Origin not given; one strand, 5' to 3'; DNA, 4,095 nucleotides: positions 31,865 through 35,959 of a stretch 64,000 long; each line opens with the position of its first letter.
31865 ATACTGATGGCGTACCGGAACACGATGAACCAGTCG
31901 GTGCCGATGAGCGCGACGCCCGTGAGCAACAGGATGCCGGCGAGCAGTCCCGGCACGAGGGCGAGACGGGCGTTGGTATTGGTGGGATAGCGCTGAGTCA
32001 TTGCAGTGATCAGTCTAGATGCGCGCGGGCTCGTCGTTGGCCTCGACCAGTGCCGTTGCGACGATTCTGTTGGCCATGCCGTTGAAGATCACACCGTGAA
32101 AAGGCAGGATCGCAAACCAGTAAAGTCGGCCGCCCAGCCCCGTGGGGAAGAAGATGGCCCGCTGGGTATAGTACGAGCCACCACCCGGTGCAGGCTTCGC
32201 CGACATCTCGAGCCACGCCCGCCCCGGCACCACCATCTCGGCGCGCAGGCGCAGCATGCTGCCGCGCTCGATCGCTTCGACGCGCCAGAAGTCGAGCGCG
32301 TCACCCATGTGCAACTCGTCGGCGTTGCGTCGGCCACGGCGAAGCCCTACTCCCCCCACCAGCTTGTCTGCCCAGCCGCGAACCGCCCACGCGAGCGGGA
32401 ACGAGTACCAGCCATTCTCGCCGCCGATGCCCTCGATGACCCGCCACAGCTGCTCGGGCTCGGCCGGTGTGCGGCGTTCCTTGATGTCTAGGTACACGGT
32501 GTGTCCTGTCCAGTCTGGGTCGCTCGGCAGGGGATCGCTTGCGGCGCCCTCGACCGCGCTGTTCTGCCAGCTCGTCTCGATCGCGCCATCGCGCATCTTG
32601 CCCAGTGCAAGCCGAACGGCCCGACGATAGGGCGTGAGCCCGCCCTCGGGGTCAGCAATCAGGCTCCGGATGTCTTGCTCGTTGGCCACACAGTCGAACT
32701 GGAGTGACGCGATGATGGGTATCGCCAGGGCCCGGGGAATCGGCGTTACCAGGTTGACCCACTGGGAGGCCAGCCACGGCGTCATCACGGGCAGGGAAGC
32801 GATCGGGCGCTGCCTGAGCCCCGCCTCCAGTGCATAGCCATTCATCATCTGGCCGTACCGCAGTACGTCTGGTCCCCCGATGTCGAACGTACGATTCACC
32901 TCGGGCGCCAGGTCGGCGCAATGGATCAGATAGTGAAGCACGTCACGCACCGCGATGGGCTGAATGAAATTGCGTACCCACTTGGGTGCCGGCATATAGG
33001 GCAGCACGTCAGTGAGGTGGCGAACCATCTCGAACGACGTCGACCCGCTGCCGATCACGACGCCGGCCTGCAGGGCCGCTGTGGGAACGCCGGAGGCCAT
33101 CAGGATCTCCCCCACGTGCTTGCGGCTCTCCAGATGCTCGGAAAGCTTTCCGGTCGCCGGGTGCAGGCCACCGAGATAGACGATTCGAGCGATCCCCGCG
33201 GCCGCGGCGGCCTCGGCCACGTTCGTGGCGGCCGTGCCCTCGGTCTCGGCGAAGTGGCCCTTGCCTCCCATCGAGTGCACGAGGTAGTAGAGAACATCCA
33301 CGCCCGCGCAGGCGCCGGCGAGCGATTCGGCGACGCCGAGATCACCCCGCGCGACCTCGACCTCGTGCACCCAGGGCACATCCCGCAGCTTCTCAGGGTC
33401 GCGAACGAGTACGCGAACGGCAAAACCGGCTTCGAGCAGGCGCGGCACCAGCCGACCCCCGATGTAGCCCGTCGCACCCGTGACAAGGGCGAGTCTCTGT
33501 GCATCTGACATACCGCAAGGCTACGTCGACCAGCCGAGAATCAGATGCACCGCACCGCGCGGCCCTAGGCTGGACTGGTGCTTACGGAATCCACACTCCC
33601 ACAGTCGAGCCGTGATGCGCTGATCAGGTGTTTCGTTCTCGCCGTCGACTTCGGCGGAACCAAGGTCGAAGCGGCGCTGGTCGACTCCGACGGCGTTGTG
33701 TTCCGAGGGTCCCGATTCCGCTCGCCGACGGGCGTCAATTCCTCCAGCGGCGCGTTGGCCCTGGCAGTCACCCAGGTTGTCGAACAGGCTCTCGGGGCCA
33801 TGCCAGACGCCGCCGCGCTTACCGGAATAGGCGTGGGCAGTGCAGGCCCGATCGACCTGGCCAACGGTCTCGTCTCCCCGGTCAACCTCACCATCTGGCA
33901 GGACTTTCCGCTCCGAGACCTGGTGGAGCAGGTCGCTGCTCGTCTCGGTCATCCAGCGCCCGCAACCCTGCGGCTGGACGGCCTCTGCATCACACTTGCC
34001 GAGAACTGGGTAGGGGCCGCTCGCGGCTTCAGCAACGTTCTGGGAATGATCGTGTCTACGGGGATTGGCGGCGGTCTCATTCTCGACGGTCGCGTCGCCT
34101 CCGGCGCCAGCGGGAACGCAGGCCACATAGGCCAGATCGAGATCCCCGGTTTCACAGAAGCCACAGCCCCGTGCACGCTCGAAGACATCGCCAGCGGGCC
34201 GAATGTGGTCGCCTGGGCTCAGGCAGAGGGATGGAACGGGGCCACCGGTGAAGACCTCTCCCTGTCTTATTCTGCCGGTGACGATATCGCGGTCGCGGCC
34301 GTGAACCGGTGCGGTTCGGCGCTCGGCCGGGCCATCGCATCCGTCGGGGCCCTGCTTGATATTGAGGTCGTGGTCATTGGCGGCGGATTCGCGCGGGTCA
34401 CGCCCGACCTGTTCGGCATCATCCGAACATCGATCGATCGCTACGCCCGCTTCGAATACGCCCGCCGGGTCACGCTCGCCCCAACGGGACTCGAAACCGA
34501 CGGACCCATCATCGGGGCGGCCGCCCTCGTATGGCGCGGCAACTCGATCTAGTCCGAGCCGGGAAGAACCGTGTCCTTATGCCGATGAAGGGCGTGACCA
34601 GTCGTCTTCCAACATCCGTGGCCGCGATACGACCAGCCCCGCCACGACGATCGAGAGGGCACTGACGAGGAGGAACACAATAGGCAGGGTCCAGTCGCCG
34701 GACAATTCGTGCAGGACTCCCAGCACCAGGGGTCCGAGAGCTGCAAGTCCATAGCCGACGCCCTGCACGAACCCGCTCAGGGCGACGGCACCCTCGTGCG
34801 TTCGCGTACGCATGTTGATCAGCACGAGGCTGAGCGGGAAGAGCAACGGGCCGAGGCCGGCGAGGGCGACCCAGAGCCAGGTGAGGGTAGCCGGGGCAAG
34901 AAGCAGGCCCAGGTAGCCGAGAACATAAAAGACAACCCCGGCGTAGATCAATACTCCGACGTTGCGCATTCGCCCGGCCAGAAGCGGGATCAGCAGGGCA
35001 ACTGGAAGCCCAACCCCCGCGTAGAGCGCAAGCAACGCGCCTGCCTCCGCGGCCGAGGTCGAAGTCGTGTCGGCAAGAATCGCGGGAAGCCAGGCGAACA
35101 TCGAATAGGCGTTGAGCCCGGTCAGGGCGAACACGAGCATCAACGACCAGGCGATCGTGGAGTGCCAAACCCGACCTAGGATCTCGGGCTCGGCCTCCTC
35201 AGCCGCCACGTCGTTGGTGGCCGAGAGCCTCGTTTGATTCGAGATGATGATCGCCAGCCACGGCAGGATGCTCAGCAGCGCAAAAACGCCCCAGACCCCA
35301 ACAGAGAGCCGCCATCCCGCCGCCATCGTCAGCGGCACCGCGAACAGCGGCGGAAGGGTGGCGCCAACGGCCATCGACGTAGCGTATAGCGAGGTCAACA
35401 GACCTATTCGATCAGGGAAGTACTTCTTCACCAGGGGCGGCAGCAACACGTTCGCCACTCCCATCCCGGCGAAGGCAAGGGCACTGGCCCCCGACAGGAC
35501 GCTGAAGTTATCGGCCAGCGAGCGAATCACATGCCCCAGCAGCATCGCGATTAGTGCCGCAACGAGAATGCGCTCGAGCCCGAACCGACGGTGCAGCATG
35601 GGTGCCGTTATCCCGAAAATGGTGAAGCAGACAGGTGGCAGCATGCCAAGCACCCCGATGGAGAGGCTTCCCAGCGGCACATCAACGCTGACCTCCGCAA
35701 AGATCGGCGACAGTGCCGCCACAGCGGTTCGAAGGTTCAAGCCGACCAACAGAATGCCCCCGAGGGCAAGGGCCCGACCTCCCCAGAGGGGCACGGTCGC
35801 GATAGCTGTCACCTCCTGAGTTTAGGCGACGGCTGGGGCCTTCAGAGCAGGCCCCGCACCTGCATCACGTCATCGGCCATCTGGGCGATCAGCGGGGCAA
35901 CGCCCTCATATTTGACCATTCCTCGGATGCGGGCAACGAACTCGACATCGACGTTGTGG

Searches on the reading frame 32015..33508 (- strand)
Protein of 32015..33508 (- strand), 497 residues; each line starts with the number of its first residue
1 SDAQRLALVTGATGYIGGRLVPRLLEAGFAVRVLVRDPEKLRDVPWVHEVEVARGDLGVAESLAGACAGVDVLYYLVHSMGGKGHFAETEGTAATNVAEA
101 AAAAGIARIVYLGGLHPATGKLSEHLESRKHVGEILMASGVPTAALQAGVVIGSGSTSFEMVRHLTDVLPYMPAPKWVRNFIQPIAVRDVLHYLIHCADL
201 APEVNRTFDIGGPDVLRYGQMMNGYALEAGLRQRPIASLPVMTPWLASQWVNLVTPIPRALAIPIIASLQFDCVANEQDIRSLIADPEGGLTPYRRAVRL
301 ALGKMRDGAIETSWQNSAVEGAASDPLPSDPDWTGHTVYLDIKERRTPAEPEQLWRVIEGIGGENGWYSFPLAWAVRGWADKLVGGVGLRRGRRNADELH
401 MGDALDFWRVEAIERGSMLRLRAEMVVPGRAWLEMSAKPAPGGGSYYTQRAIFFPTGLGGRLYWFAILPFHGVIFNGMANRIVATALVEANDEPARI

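Call 62: search_protein_families(library=pfam, proteins=[window:32015-33508:-], max_evalue=0.00001)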
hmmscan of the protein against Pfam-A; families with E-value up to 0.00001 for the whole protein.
window:32015-33508:- (497 aa): 5 families
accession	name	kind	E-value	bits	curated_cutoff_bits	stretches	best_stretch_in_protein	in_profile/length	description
PF11066.14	DUF2867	-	3.1e-42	144.7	27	1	333-478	1-142/142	Protein of unknown function (DUF2867)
PF13460.12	NAD_binding_10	-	1.7e-19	70.9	27.2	1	11-118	1-102/184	NAD(P)H-binding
PF05368.20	NmrA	-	3.1e-16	60.3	27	1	7-143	5-141/298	NmrA-like family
PF01370.27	Epimerase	-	1.7e-10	41.2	20.9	1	7-114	1-115/240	NAD dependent epimerase/dehydratase family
PF01073.25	3Beta_HSD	-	1.9e-07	30.8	22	1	8-112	1-114/280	3-beta hydroxysteroid dehydrogenase/isomerase family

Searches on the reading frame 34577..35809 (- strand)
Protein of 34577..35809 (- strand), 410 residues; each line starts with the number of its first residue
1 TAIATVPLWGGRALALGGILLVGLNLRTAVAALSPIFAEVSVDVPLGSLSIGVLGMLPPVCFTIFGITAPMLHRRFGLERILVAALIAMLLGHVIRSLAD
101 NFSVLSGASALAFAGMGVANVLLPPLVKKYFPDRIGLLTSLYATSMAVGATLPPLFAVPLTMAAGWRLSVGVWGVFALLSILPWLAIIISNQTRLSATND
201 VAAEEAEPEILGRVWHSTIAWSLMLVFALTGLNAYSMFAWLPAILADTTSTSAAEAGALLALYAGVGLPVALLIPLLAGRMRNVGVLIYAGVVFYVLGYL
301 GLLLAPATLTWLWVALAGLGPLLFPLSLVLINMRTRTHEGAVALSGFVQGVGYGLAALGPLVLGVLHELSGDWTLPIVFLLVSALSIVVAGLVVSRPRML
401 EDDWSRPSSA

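Call 62: search_protein_families(library=pfam, proteins=[window:34577-35809:-], max_evalue=0.00001)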
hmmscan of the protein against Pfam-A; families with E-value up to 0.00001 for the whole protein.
window:34577-35809:- (410 aa): 1 family
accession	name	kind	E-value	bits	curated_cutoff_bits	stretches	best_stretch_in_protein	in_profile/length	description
PF07690.21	MFS_1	-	1.8e-21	76.9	33.4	1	25-317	7-302/347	Major Facilitator Superfamily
